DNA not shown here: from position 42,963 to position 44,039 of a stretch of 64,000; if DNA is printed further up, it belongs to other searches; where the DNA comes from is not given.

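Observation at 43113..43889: Copper P1B-ATPase extended by a ninth TM helix and a ~235-aa extracytoplasmic tandem-repeat domain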

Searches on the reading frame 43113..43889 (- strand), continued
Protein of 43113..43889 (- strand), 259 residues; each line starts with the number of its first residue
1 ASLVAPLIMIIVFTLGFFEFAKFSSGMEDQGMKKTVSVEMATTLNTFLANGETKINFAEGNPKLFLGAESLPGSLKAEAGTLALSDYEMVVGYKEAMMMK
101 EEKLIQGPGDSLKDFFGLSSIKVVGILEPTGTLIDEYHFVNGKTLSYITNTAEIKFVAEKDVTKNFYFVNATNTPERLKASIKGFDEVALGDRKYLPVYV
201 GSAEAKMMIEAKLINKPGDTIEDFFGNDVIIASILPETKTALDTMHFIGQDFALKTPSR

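Call 32: search_protein_families(library=pfam, alignment_id=A1, max_evalue=10)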
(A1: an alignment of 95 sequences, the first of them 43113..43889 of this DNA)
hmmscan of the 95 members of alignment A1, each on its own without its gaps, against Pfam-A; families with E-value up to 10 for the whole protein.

A. member 1, window:43113-43889:- (259 aa): 0 families

B. families by the number of members that match (of 95 scanned): 53 families (the first 25 are shown)
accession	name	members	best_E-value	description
PF12704.14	MacB_PCD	14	7e-06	MacB-like periplasmic core domain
PF04459.17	DUF512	7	0.0033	Protein of unknown function (DUF512)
PF00702.32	Hydrolase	4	7.7e-29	haloacid dehalogenase-like hydrolase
PF08282.18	Hydrolase_3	4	6.6e-06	haloacid dehalogenase-like hydrolase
PF18247.6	AvrM_N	4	0.035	Flax-rust effector AvrM N-terminal domain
PF10119.14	MethyTransf_Reg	3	0.065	Predicted methyltransferase regulatory domain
PF19135.5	DUF5818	2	0.00045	Protein of unknown function (DUF5818)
PF14889.11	PBP-Tp47_a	2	0.0092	Penicillin-binding protein Tp47 domain a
PF12685.13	SpoIIIAH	1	0.0083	SpoIIIAH-like protein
PF01855.24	POR_N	1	0.011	Pyruvate flavodoxin/ferredoxin oxidoreductase, thiamine diP-bdg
PF24192.1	DUF7417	1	0.017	Domain of unknown function (DUF7417)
PF24229.1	Phage_TreK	1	0.021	Staphylococcus phage terminal repeat-encoded protein TreK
PF19228.4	DUF5881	1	0.025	Family of unknown function (DUF5881)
PF12710.13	HAD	1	0.039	haloacid dehalogenase-like hydrolase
PF19868.4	DUF6341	1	0.046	Family of unknown function (DUF6341)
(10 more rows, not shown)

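Call 33: search_protein_families(library=pfam, proteins=[P0033, P0032, P0035, P0048, P0059, P0060, P0061, P0067, P0068, P0070], max_evalue=1)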
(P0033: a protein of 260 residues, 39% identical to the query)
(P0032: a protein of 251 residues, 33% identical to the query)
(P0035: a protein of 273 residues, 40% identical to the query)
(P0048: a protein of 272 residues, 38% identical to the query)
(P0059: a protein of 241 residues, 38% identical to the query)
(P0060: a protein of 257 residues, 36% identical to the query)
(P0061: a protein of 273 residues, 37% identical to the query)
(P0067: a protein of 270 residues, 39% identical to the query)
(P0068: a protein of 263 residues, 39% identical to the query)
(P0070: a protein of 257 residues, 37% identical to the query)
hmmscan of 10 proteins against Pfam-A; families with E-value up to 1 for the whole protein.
P0033 (260 aa): 0 families

P0032 (251 aa): 0 families

P0035 (273 aa): 2 families
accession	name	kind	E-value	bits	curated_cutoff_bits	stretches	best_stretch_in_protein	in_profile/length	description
PF17992.7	Agarase_CBM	-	0.16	12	26.3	0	191-212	57-78/178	Agarase CBM like domain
PF12704.14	MacB_PCD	-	0.48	11.1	27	0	112-154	134-180/207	MacB-like periplasmic core domain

P0048 (272 aa): 0 families

P0059 (241 aa): 1 family
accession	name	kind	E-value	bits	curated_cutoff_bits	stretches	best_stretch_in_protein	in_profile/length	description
PF04459.17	DUF512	-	0.028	14.1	25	1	174-222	100-148/202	Protein of unknown function (DUF512)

P0060 (257 aa): 0 families

P0061 (273 aa): 0 families

P0067 (270 aa): 3 families
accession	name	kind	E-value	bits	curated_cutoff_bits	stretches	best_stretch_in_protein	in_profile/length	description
PF12704.14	MacB_PCD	-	0.045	14.5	27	1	92-172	119-198/207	MacB-like periplasmic core domain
PF18915.5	DUF5667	-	0.08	13.8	27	1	52-103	14-66/99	Domain of unknown function (DUF5667)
PF16723.11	DUF5065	-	0.14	12.8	26.8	1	55-86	78-110/156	Domain of unknown function (DUF5065)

P0068 (263 aa): 0 families

P0070 (257 aa): 0 families

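Call 34: search_protein_families(library=pfam, proteins=[P0072, P0073, P0074, P0075, P0076, P0077, P0078, P0079, P0081, P0084], max_evalue=1)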
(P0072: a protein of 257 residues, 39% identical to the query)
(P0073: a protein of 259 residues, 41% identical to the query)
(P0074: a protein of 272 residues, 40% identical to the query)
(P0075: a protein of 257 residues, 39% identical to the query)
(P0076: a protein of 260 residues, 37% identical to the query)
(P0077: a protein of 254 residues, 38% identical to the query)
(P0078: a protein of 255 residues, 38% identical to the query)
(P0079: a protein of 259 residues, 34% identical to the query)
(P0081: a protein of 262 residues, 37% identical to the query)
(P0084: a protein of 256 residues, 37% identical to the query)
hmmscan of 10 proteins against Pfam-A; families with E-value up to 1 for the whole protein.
P0072 (257 aa): 1 family
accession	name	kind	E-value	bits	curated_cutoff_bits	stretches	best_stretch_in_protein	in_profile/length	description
PF13396.11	PLDc_N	-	0.59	10.6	23.3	1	10-33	19-42/42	Phospholipase_D-nuclease N-terminal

P0073 (259 aa): 1 family
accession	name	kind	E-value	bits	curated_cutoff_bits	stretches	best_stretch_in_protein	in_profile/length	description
PF14889.11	PBP-Tp47_a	-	0.018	15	25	1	173-225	99-151/164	Penicillin-binding protein Tp47 domain a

P0074 (272 aa): 2 families
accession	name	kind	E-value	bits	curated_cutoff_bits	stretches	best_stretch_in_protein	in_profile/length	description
PF12704.14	MacB_PCD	-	0.00057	20.7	27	1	221-263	123-160/207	MacB-like periplasmic core domain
PF12228.14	DUF3604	-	0.15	10.9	20.4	1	74-124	121-171/591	Protein of unknown function (DUF3604)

P0075 (257 aa): 0 families

P0076 (260 aa): 1 family
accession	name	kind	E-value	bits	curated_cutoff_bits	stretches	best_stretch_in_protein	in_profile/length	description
PF04459.17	DUF512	-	0.0099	15.6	25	0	212-240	124-152/202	Protein of unknown function (DUF512)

P0077 (254 aa): 0 families

P0078 (255 aa): 2 families
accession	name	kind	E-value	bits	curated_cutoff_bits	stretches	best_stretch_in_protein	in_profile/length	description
PF23393.2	Beta-prop_WDR90_POC16_2nd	-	0.086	12.5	60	1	47-84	183-220/291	WDR90/POC16, second beta-propeller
PF23957.1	DUF7286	-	0.28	10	27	1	7-39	6-38/1000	Family of unknown function (DUF7286)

P0079 (259 aa): 0 families

P0081 (262 aa): 0 families

P0084 (256 aa): 0 families

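Call 38: find_related_loci(query=A2, collection=genome_contigs, flank=6000)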
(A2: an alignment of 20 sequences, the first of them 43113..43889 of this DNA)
Query A2 (259 aa) in genome_contigs; peptide patterns used: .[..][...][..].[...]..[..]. (x = any residue, [..] = any of these).
174 stretches matched a pattern; 86 encode a relative of the query (tblastn E <= 1e-3); the best 80 are kept; 80 distinct loci.
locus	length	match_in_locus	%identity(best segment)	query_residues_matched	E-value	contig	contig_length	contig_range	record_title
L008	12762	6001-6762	66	2-255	9e-118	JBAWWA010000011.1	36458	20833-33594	MAG: bacterium isolate ELA025 MAG025_11, whole genome shotgun sequence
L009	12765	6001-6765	66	2-256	2e-116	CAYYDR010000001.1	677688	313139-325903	MAG TPA_asm: uncultured Gammaproteobacteria bacterium isolate SRP302447_co2_591 genome assembly, contig: NODE_22_length_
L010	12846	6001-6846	62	2-254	6e-113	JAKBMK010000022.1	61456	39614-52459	MAG: bacterium isolate FK3.bin58 NODE_838_length_61456_cov_2.036329, whole genome shotgun sequence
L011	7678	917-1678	65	2-255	2e-112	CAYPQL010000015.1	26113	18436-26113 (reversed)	MAG TPA_asm: uncultured Candidatus Saccharibacteria bacterium isolate SRP256446_co1_206 genome assembly, contig: NODE_44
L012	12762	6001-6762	66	2-255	2e-112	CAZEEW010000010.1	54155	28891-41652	MAG TPA_asm: uncultured Gammaproteobacteria bacterium isolate SRP093185_co1_62 genome assembly, contig: NODE_230_length_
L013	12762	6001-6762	65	2-255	1e-111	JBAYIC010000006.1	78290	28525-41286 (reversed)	MAG: Patescibacteria group bacterium isolate SO_2016_GW1_19 scaffold00722_OW334_2016, whole genome shotgun sequence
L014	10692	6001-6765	64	2-255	2e-111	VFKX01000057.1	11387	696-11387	MAG: Candidatus Falkowbacteria bacterium isolate Bin_61_32 c_000004756900, whole genome shotgun sequence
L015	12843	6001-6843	60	2-254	2e-111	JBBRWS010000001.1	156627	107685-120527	MAG: Candidatus Paceibacteria bacterium isolate La4_metabat2.065 La4_metabat2.065_K_3194070_L_156627_cov_52.0104, whole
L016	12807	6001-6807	64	2-255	3e-111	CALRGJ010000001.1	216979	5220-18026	MAG: Candidatus Peribacteria bacterium isolate ZH-bin-154 genome assembly, contig: ZH-15May19-c22, whole genome shotgun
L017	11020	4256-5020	67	2-255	2e-111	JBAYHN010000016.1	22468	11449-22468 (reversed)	MAG: Candidatus Gracilibacteria bacterium isolate SO_2016_GW1_150 scaffold04010_OW334_2016, whole genome shotgun sequenc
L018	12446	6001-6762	63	2-255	1e-110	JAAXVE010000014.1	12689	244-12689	MAG: Candidatus Falkowbacteria bacterium isolate W4_Combined_metabat2_115 W4_Combined_metabat2_115_NODE_1374, whole geno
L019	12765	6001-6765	63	2-255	1e-108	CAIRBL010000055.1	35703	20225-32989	uncultured bacterium isolate LaPlata-b_bin-0293 genome assembly, contig: bin-0293:055/105, whole genome shotgun sequence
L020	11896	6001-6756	61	2-253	9e-106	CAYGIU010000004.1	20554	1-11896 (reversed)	MAG TPA_asm: uncultured Gammaproteobacteria bacterium isolate ERP113451_co1_191 genome assembly, contig: NODE_2994_lengt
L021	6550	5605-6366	61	2-255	3e-103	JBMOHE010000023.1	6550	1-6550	MAG: Patescibacteria group bacterium isolate Deming_bin.335 contig39411, whole genome shotgun sequence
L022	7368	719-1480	61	1-254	1e-102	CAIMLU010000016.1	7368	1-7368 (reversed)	uncultured bacterium isolate Loclat_bin-20597 genome assembly, contig: bin-20597:16/66, whole genome shotgun sequence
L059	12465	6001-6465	59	2-250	1e-53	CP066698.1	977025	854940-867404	MAG: Candidatus Falkowbacteria bacterium isolate NC_groundwater_1683_Pr3_B-0.1um_40_26 chromosome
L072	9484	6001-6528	45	2-250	5e-35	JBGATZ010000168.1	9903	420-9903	MAG: Cyclobacteriaceae bacterium isolate MAG_MBR_H10.95 MBRH10-95_opera_contig_22071, whole genome shotgun sequence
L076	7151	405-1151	33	7-248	4e-32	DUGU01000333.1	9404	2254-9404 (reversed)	MAG TPA_asm: Methanoregulaceae archaeon isolate UBA11384 contig_59515, whole genome shotgun sequence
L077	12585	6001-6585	40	60-251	5e-32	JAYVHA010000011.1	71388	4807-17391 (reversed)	MAG: Candidatus Woesearchaeota archaeon isolate GL47_Up_metabinner_3 GL47_Up_metabinner_3_10, whole genome shotgun seque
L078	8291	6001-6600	39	54-250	9e-32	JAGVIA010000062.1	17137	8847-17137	MAG: archaeon isolate DeMMO2_7 c_000000013569, whole genome shotgun sequence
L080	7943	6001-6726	34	3-248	1e-31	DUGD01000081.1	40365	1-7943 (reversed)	MAG TPA_asm: Candidatus Woesearchaeota archaeon isolate UBA10207 contig_43141, whole genome shotgun sequence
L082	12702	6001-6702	33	5-251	9e-31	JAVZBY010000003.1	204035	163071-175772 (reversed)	MAG: Candidatus Woesearchaeota archaeon isolate DRTY-6_201705_bins_17 DRTY-6_201705_bins_17_scaffold_3, whole genome sho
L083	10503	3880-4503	34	47-251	6e-30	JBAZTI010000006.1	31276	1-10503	MAG: Candidatus Micrarchaeia archaeon isolate SO_2017_GW1_2 NODE_6232_length_31276_cov_0.934990_OW334_2017, whole genome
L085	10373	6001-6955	43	2-252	3e-28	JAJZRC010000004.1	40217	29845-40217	MAG: bacterium isolate SKS1.bin76 NODE_1670_length_40217_cov_2.346196, whole genome shotgun sequence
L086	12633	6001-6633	35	59-248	1e-26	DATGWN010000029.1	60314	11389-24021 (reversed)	MAG TPA_asm: Acidobacteriota bacterium isolate SMAG_U10583 k141_455739, whole genome shotgun sequence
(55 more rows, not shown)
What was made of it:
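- Tried and rejected: A 20-sequence alignment worked (call 38).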

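Call 54: search_protein_families(library=pfam, proteins=[L083:3769-4515:+, L086:5827-6657:+, L078:5839-6627:+, L080:5965-6750:+, L082:5992-6726:+, L077:5854-7650:+, L076:393-1175:+], max_evalue=1)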
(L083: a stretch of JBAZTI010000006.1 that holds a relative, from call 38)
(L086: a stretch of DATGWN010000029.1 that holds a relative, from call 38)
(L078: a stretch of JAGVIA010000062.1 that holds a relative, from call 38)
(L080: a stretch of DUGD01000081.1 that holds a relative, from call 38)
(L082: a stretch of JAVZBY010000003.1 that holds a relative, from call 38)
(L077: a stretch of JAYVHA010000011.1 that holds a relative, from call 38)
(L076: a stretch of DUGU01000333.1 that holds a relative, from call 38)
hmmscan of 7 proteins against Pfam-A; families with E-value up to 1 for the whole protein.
L083:3769-4515:+ (249 aa): 0 families

L086:5827-6657:+ (277 aa): 1 family
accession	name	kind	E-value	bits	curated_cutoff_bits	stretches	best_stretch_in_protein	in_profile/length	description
PF25279.1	Beta_prop_At2g24240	-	0.14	11.4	27.1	0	100-153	260-313/320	At2g24240-like, C-terminal beta propeller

L078:5839-6627:+ (263 aa): 0 families

L080:5965-6750:+ (262 aa): 2 families
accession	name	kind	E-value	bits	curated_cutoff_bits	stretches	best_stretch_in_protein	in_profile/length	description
PF23393.2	Beta-prop_WDR90_POC16_2nd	-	0.089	12.4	60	1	54-91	183-220/291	WDR90/POC16, second beta-propeller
PF23957.1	DUF7286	-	0.3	9.9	27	1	14-46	6-38/1000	Family of unknown function (DUF7286)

L082:5992-6726:+ (245 aa): 3 families
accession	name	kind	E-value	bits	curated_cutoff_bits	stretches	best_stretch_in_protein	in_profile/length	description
PF11016.13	DUF2854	-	0.02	15.2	25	1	182-220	107-143/146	Protein of unknown function (DUF2854)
PF18283.7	CBM77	-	0.036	14.9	25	1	36-76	46-86/108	Carbohydrate binding module 77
PF03305.18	Lipoprotein_X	-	0.85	9.9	25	0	186-218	62-94/182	Mycoplasma MG185/MG260 protein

L077:5854-7650:+ (599 aa): 8 families
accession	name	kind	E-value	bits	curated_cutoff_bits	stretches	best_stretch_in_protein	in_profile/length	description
PF21783.3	YNCE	-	9.2e-14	51.9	27.1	2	459-592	205-331/339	YNCE-like beta-propeller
PF02239.22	Cytochrom_D1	-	7.4e-12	44.9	25.5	2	341-442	11-108/368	Cytochrome D1 heme domain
PF10282.15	Lactonase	-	5.8e-08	32.8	21.7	2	366-515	142-310/344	Lactonase, 7-bladed beta-propeller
PF24684.1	Vgb_lyase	-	7e-05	22.2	50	0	513-560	232-280/290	Virginiamycin B lyase family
PF25174.1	Beta-prop_THOC3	-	0.0024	17.3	305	1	432-583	23-167/272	THOC3 beta-propeller domain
PF13360.13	PQQ_2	-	0.0042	17.2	27.6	1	516-585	85-146/233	Outer membrane protein assembly factor BamB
PF01731.26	Arylesterase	-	0.005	17.4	21.3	0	533-569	42-78/86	Arylesterase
PF01436.27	NHL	-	0.14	12.7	20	0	547-562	4-18/28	NHL repeat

L076:393-1175:+ (261 aa): 1 family
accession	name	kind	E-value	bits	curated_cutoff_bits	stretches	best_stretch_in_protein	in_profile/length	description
PF12704.14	MacB_PCD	-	0.032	15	27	1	216-259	131-177/207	MacB-like periplasmic core domain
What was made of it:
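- On MacB-like periplasmic core domain (PF12704) / type VII ABC transporter outer domain: Every individually scanned hit scored 11-21 bits, below the cut-off (calls 33, 34, 54).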

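Call 59: find_encoding_contigs(protein=P0011, flank=10000, max_places=1)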
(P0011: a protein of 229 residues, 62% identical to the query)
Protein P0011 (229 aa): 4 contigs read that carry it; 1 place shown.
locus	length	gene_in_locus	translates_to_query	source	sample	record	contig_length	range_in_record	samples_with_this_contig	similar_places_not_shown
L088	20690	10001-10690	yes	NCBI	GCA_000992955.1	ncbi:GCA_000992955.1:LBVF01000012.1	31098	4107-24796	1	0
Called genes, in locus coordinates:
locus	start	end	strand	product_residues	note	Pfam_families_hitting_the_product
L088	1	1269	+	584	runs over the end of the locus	PF25881:HH_YBHG (faint), PF25990:Beta-barrel_YknX (faint), PF25967:RND-MFP_C (weak)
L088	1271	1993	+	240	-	PF02463:SMC_N, PF00005:ABC_tran, PF13304:AAA_21 (faint)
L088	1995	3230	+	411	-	PF12704:MacB_PCD, PF02687:FtsX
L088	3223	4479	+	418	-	PF12704:MacB_PCD, PF02687:FtsX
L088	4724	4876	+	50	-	-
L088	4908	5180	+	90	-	PF02583:Trns_repr_metal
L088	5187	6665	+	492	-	PF00403:HMA, PF02683:DsbD_TM, PF13386:DsbD_2, PF13473:Cupredoxin_1 (weak)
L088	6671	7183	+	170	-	PF10080:FtrD-like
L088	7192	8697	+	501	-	PF00403:HMA, PF19803:DUF6286 (faint), PF00403:HMA, PF00122:E1-E2_ATPase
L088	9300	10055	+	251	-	PF00702:Hydrolase, PF08282:Hydrolase_3 (faint)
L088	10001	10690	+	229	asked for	-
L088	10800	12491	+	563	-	PF00437:T2SSE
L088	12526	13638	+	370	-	PF00482:T2SSF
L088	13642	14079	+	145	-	-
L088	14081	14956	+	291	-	-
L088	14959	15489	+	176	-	PF07963:N_methyl (weak)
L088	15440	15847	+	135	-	-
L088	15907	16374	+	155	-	PF07963:N_methyl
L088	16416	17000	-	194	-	-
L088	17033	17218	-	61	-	-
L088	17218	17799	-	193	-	PF01734:Patatin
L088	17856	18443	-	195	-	PF01928:CYTH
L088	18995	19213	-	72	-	-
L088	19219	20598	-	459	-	PF04055:Radical_SAM, PF06968:BATS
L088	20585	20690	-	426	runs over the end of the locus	PF01455:HupF_HypC, PF04055:Radical_SAM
